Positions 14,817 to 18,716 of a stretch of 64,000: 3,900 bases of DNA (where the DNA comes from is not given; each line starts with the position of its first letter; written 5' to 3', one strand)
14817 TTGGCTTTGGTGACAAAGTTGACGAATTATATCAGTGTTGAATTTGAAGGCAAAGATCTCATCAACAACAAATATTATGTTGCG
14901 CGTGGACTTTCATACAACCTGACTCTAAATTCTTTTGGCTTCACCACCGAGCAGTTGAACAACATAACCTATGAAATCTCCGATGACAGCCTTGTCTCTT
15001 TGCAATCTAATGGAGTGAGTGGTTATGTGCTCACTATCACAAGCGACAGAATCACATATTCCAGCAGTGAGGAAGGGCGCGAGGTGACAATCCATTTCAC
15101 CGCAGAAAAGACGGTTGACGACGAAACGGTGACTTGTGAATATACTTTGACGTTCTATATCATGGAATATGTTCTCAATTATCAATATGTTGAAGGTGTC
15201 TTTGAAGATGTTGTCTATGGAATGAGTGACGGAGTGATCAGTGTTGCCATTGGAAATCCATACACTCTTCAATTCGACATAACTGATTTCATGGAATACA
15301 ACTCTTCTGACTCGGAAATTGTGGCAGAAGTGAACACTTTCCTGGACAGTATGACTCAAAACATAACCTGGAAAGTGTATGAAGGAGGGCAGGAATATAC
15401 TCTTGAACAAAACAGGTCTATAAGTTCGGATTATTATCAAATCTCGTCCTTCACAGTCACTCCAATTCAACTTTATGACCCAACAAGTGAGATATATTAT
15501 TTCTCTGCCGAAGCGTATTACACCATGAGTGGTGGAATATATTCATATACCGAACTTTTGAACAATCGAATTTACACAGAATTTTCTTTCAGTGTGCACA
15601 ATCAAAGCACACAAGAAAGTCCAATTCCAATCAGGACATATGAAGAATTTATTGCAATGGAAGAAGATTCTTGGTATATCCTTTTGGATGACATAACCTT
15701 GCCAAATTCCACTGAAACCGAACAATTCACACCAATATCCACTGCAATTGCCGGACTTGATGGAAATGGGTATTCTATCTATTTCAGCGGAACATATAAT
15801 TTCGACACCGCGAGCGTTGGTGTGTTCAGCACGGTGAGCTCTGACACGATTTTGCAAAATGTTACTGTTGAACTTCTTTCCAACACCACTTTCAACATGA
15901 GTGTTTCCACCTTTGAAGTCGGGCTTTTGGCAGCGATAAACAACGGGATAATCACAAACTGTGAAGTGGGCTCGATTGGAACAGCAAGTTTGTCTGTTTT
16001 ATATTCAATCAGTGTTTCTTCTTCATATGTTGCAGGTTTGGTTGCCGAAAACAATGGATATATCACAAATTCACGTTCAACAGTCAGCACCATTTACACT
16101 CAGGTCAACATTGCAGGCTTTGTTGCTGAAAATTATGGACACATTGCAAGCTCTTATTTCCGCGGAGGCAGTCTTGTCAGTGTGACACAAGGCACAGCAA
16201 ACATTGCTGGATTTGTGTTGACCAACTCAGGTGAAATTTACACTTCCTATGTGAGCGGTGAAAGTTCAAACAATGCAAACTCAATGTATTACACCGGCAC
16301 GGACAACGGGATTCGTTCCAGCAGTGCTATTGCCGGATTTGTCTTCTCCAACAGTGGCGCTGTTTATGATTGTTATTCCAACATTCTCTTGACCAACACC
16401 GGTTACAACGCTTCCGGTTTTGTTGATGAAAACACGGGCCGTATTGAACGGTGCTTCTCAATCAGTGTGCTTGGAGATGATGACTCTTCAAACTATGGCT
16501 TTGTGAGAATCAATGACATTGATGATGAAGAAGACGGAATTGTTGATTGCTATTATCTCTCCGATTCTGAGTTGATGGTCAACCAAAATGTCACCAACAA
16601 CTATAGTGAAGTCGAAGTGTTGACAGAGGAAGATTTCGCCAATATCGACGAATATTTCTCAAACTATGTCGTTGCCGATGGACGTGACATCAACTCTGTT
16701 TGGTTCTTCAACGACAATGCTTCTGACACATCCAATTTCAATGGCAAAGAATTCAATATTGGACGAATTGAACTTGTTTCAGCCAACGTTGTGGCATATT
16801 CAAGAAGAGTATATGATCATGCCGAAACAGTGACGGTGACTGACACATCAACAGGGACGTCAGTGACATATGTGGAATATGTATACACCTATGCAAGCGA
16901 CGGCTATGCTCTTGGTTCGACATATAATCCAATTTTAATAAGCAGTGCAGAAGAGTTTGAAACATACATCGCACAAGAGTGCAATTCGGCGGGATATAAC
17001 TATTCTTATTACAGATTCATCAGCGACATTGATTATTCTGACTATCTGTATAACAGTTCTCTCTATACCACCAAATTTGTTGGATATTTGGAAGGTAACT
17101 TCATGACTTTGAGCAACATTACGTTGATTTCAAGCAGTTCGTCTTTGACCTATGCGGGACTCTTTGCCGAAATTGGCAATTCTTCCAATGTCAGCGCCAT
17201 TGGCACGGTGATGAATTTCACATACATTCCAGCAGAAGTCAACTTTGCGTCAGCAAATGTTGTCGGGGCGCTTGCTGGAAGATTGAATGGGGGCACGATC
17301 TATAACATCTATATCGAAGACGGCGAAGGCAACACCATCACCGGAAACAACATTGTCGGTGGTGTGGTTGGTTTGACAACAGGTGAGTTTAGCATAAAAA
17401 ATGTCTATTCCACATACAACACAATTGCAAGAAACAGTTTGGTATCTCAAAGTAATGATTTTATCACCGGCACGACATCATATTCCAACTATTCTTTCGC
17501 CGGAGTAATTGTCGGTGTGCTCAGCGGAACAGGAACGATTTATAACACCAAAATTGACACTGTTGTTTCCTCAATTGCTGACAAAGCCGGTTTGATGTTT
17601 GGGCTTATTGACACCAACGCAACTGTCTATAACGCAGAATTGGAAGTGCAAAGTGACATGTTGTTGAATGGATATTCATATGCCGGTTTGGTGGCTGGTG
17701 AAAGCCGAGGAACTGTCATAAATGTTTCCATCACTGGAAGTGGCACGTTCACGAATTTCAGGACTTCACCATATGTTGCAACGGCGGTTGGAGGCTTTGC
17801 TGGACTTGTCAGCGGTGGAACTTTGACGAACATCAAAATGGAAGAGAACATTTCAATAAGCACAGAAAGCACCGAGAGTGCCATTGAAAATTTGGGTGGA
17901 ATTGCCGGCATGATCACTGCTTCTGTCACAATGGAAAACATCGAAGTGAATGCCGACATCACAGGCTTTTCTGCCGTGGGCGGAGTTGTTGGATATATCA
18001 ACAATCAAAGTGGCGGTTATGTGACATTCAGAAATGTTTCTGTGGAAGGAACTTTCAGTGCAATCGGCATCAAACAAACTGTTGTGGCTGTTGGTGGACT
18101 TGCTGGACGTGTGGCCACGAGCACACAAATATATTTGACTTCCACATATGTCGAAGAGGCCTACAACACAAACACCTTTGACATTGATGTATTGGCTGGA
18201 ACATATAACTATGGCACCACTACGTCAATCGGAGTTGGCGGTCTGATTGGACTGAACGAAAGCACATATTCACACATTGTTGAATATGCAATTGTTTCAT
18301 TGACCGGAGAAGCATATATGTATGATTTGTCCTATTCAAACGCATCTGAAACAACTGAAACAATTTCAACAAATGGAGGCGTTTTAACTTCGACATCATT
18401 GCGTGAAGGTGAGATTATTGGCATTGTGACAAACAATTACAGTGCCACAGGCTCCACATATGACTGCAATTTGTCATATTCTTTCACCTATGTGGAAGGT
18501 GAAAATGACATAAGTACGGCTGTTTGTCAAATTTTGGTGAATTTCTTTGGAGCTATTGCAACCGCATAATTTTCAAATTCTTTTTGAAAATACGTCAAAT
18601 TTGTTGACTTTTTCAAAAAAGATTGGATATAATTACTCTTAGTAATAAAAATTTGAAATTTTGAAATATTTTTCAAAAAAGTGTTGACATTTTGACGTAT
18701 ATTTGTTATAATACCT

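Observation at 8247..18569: Architecture of the giant lipoprotein: Ig-like stalk plus three separate GLUG/beta-helix modules, with no wall anchor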

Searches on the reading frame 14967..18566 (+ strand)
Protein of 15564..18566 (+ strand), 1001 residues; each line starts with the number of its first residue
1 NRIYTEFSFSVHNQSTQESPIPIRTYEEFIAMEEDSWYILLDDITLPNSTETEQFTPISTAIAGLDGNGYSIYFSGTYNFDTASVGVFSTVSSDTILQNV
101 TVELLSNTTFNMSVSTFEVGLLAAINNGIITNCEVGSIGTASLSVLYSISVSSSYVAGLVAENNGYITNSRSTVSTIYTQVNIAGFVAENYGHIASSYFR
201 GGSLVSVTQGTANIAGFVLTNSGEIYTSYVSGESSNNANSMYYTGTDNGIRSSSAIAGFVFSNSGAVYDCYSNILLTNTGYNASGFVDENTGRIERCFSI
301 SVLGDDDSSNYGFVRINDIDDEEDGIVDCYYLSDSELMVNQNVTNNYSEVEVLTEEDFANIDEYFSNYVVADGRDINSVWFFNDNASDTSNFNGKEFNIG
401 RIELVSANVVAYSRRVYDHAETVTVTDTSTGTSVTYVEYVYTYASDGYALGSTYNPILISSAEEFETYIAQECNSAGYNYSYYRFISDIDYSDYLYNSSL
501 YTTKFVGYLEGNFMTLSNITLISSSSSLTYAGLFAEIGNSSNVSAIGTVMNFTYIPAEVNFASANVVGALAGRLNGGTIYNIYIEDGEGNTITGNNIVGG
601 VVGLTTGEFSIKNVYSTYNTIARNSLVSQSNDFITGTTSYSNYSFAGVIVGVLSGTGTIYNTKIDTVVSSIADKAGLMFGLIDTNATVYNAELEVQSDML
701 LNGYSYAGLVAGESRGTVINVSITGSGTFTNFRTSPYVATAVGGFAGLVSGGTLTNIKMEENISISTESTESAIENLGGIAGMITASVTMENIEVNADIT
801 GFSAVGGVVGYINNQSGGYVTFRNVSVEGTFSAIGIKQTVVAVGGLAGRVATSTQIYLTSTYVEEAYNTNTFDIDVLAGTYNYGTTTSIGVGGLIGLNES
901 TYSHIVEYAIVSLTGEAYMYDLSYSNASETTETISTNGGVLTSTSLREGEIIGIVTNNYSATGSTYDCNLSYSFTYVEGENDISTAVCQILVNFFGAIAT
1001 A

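Call 12: find_homologous_proteins(query=window:15564-18566:+)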
Query window:15564-18566:+ (1001 aa): 5 proteins with E <= 0.001 among 8000 candidates.
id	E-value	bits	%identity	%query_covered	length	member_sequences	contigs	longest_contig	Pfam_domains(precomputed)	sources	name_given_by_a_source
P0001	3.9e-72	262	31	80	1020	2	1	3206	-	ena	-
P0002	1.1e-35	141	29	79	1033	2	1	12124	PF07581.18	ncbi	-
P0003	1.2e-18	85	33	29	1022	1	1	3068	-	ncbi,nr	ncbi:MAG: hypothetical protein IJA72_01340, partial [Clostridia bacterium]|nr:hypothetical protein [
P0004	1.7e-18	84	26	52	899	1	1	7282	-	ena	-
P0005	8.3e-5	39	30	30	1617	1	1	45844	PF05342.20,PF07581.18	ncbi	-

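Call 17: find_encoding_contigs(protein=P0002, flank=10000, max_places=3)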
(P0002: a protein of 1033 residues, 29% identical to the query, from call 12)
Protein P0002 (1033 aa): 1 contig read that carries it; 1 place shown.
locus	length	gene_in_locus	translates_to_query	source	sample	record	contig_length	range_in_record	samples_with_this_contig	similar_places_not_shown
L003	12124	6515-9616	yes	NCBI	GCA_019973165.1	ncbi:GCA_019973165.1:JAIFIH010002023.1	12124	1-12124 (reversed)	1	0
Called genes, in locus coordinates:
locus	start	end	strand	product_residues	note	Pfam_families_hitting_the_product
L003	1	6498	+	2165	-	?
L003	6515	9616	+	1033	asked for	PF07581:Glug (faint)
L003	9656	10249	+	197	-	PF02677:QueH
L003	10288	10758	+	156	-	-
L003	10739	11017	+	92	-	-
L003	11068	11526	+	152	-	PF00842:Ala_racemase_C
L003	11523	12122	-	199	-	?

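Call 18: find_encoding_contigs(protein=P0004, flank=10000, max_places=3)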
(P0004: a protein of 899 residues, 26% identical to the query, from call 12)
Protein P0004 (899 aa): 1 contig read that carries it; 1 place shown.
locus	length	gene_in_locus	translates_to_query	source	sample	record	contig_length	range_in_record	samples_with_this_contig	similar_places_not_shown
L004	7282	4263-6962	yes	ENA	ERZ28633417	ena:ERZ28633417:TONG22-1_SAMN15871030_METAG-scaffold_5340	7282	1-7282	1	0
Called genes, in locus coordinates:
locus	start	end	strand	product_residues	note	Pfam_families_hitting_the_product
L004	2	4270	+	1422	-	?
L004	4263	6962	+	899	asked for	-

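Call 40: search_solved_structures(query=A4, max_evalue=1)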
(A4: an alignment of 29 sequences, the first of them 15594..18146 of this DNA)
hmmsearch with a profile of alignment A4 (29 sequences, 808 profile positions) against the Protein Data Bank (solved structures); distinct sequences matched with E-value up to 1: 3.
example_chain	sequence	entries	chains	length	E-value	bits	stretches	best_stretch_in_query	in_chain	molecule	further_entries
2j37_W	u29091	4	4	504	0.21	12.8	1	722-793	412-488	SIGNAL RECOGNITION PARTICLE 54 KDA PROTEIN (SRP54) | Signal recognition particle 54 kDa protein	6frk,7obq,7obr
9rhi_S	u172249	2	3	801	0.22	12.8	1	213-266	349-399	DNA replication regulator DPB11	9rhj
7nfx_x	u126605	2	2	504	0.22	12.8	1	722-793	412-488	Signal recognition particle 54 kDa protein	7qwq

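Call 65: predict_structure(alignment_id=A5)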
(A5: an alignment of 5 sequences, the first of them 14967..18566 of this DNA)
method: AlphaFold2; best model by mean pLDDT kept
length: 1200 residues; sequences in the alignment: 5
mean_pLDDT: 54.0   pTM: 0.45
mean pLDDT of the five models: 54.0, 54.0, 53.6, 53.6, 47.3
residues with pLDDT >= 90: 64; 70-90: 394; 50-70: 174; < 50: 568
segments of 3 or more residues with pLDDT < 50: 1-218, 342-351, 433-446, 505-509, 517-523, 533-649, 672-678, 741-744, 824-841, 969-972, 1034-1043, 1051-1054, 1057-1200
pLDDT, mean of each block of 10 residues (from residue 1): 23 24 30 33 39 36 29 20 20 20 22 25 23 25 24 22 28 29 24 24 22 36 82 78 73 79 74 82 88 78 79 79 87 66 41 80 80 73 90 74 63 88 77 38 50 81 79 67 78 68 52 54 55 46 35 35 27 26 29 28 28 27 39 33 38 61 72 45 74 69 82 82 78 81 64 87 88 87 75 87 87 81 43 25 81 80 72 86 84 72 79 87 75 57 82 84 67 67 80 78 71 61 65 39 54 47 33 25 23 23 22 24 25 26 24 25 26 25 23 22
secondary structure, 60 per line:
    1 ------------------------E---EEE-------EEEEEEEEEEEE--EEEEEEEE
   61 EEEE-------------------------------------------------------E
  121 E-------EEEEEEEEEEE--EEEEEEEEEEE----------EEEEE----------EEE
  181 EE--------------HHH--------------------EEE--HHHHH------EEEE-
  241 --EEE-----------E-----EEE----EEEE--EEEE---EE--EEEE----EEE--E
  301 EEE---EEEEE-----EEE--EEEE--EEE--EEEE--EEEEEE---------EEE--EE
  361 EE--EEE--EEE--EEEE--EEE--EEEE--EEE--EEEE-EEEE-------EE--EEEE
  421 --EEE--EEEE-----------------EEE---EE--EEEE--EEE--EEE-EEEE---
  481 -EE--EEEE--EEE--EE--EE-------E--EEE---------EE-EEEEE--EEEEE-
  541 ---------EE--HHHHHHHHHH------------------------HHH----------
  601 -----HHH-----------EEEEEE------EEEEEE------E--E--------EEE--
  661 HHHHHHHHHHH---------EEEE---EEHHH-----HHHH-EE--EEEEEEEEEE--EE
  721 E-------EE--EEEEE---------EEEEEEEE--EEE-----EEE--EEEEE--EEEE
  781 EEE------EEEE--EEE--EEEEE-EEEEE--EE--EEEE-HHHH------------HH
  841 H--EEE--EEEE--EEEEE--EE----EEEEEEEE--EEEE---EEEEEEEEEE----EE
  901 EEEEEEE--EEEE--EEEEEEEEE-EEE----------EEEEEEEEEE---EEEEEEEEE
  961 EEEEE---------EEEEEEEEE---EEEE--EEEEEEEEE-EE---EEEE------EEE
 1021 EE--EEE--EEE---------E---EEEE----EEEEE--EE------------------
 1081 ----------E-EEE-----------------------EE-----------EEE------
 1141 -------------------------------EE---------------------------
elements in order (helices of 4 or more, strands of 3 or more residues): E29-31 E39-50 E53-64 E129-139 E142-152 E163-167 E178-182 E220-222 H225-229 E236-239 E243-245 E263-265 E270-273 E276-279 E287-290 E295-297 E300-303 E307-311 E317-319 E322-325 E328-330 E333-336 E339-344 E354-356 E359-362 E365-367 E370-372 E375-378 E381-383 E386-389 E392-394 E397-400 E402-405 E417-420 E423-425 E428-431 E449-451 E459-462 E465-467 E470-472 E474-477 E486-489 E492-494 E513-515 E528-532 E535-539 H554-563 E620-625 E632-637 E656-658 H661-671 E681-684 H698-701 E707-716 E719-721 E733-737 E747-754 E757-759 E765-767 E770-774 E777-783 E790-793 E796-798 E801-805 E807-811 E818-821 H823-826 E844-846 E849-852 E855-859 E868-875 E878-881 E885-894 E899-907 E910-913 E916-924 E926-928 E939-948 E952-965 E975-983 E987-990 E993-1001 E1008-1011 E1018-1022 E1025-1027 E1030-1032 E1046-1049 E1054-1058 E1093-1095 E1132-1134

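Call 69: fold_search(model_id=the predicted structure, library=pdb)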
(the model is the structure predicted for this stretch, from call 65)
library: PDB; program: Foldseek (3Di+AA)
matches with E <= 10: 73; with E <= 0.001: 0
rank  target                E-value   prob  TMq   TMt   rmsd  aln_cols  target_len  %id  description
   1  6xja_P                1.6e-03  1.00  0.17  0.16  13.6       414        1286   17  Streptococcus Pneumoniae IgA1 Protease with IgA1 substrate (released 2021-01-20)
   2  7o7t                  2.5e-03  0.38  0.11  0.15  28.0      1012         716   10  Structure of the PL6 family alginate lyase Patl3640 from Pseudoalteromonas atlantica T6c in complex with 4-deoxy-L-eryth (released 2021-07-28)
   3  7uvk                  5.3e-03  1.00  0.19  0.17  11.0       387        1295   16  G. haemolysans IgA1 protease (released 2022-11-23)
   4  7uvl_P                8.3e-03  1.00  0.15  0.14  14.8       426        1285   13  IgA1 Protease with IgA1 substrate (released 2022-11-23)
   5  6xjb                  4.5e-02  0.95  0.15  0.14  14.4       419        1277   15  IgA1 Protease (released 2020-12-09)
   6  7koh_C                7.0e-02  0.08  0.09  0.13  20.2       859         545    9  Crystal structure of antigen 43 from Escherichia coli EDL933 (released 2022-03-09)
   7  7jgj_A                8.0e-02  0.99  0.16  0.15  14.2       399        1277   17  IgA1 Protease in complex with neutralizing mAb (released 2020-12-09)
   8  8opz                  8.0e-02  0.11  0.08  0.11  21.7       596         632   12  Crystal structure of a tailspike depolymerase (APK16_gp47) from Acinetobacter phage APK16 (released 2023-05-31)
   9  7xzb_A                1.7e-01  0.08  0.08  0.15  22.0       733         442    9  Mutant (Y242A) of the N-terminal domain of fucoidan lyase FdlA (released 2022-09-28)
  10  6eu4_A                2.1e-01  0.35  0.16  0.27  17.5       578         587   11  Structure of Acinetobacter phage vb_AbaP_AS12 gp42 tailspike (released 2018-11-07)
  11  6e1r_B                2.6e-01  0.14  0.12  0.20  18.8       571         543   11  Crystal structure of the Acinetobacter phage vB_ApiP_P1 tailspike protein (released 2019-07-17)
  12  9ozd_B                2.8e-01  0.18  0.13  0.29  12.4       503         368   10  Crystal structure of the polysaccharide lyase RbmB from Vibrio cholerae bound to Vibrio Polysaccharide (released 2026-03-11)
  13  6e1r_A                2.8e-01  0.13  0.12  0.20  18.9       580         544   10  Crystal structure of the Acinetobacter phage vB_ApiP_P1 tailspike protein (released 2019-07-17)
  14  4kh3                  3.8e-01  0.07  0.09  0.17  21.7       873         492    9  Structure of a bacterial self-associating protein (released 2014-01-15)
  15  9k4a_A                4.3e-01  0.11  0.13  0.18  15.5       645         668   11  Cryo-EM structure of depolymerase S2-4 from Klebsiella phage K64-1 (released 2026-03-25)
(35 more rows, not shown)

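Call 113: fold_search(model_id=the predicted structure, library=viral)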
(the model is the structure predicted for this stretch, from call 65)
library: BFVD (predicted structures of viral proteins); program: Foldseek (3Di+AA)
matches with E <= 10: 253; with E <= 0.001: 8
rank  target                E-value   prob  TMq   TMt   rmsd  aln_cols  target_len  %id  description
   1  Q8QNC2                1.3e-10  1.00  0.23  0.23  19.0      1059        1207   13  EsV-1-160 [Ectocarpus siliculosus virus 1 (isolate New Zealand/Kaikoura/1988)]
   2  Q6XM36                5.8e-08  1.00  0.23  0.42  17.6       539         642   16  FirrV-1-A51 [Feldmannia irregularis virus a]
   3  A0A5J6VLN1            3.3e-06  1.00  0.14  0.29  19.1       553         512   14  Uncharacterized protein [Megaviridae environmental sample]
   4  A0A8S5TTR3            4.0e-06  1.00  0.14  0.28  23.3       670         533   15  Putative immunoglobulin A1 protease [Siphoviridae sp. ct5jB2]
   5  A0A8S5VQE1            2.1e-05  1.00  0.17  0.35   5.2       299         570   21  (no name in the UniProt tables at hand)
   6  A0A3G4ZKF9            1.4e-04  1.00  0.14  0.27  22.2       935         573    9  Uncharacterized protein [Terrestrivirus sp.]
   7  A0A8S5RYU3            2.8e-04  0.66  0.12  0.12  41.7      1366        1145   10  Neck appendage protein [Myoviridae sp. ctNQV2]
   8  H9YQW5                3.7e-04  1.00  0.17  0.36  27.4       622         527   16  (no name in the UniProt tables at hand)
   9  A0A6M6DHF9            2.1e-03  0.51  0.12  0.14  39.4      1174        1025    9  (no name in the UniProt tables at hand)
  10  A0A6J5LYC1            9.9e-03  0.16  0.10  0.09  76.9      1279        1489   11  Uncharacterized protein [uncultured Caudovirales phage]
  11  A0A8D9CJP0            1.5e-02  0.33  0.08  0.15  18.9       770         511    7  Caspase 9 inhibitor [Ectromelia virus]
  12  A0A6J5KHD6            1.7e-02  0.57  0.14  0.16  17.1       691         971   10  Pectate lyase superfamily protein [uncultured Caudovirales phage]
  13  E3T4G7                1.8e-02  0.82  0.16  0.19  20.1       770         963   13  Hedgehog/Intein (Hint) domain-containing protein [Cafeteria roenbergensis virus (strain BV-PW1)]
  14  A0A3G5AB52            1.9e-02  0.16  0.09  0.17  25.1       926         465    8  Right handed beta helix domain-containing protein [Hyperionvirus sp.]
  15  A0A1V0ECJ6            3.0e-02  0.14  0.12  0.13  27.2      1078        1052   11  (no name in the UniProt tables at hand)
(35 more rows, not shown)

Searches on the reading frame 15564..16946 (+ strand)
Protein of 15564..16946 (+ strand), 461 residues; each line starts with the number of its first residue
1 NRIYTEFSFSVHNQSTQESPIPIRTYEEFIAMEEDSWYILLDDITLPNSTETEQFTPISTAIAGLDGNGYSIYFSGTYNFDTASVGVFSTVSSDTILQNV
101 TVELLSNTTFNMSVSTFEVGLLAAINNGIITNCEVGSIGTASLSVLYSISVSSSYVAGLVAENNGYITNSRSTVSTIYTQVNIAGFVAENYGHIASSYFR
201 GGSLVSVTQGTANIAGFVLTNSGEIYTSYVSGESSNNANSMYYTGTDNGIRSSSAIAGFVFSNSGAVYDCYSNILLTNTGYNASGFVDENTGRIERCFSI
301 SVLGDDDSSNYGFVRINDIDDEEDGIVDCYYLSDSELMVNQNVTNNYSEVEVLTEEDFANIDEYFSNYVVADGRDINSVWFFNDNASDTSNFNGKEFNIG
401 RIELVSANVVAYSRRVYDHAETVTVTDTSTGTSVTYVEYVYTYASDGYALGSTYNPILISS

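Call 8: search_protein_families(library=pfam, proteins=[window:15564-16946:+], max_evalue=10)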
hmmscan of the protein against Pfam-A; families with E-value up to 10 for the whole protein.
window:15564-16946:+ (461 aa): 2 families
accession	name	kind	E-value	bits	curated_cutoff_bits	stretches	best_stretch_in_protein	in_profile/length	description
PF06358.17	BNYVV_TGB3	-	0.013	16.2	27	1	144-199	28-81/111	Beet necrotic yellow vein virus, movement protein TGB3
PF24763.1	CGL160_C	-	1.3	9.8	34.2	1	130-175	22-66/133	CGL160, C-terminal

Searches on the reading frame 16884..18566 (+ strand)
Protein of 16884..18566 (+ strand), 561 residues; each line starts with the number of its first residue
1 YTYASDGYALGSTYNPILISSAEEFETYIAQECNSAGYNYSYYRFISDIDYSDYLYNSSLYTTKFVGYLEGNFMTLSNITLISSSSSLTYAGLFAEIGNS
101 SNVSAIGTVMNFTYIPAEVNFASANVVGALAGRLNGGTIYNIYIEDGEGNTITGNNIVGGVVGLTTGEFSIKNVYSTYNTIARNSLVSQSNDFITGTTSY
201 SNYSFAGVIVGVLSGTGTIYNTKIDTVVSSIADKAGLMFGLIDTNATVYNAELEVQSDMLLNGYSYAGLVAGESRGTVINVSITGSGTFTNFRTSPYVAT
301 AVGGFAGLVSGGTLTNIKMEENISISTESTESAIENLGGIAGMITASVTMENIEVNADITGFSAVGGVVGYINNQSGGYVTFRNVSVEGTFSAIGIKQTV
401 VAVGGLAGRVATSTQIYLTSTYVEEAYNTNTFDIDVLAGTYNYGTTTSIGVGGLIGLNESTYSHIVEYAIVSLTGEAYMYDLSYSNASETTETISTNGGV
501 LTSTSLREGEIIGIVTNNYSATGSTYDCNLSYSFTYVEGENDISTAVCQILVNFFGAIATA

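Call 8: search_protein_families(library=pfam, proteins=[window:16884-18566:+], max_evalue=10)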
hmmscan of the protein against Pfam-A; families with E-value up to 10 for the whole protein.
window:16884-18566:+ (561 aa): 1 family
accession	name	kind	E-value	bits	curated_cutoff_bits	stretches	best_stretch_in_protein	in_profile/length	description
PF07581.17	Glug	-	0.0025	18.5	20.5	2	154-177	1-24/28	The GLUG motif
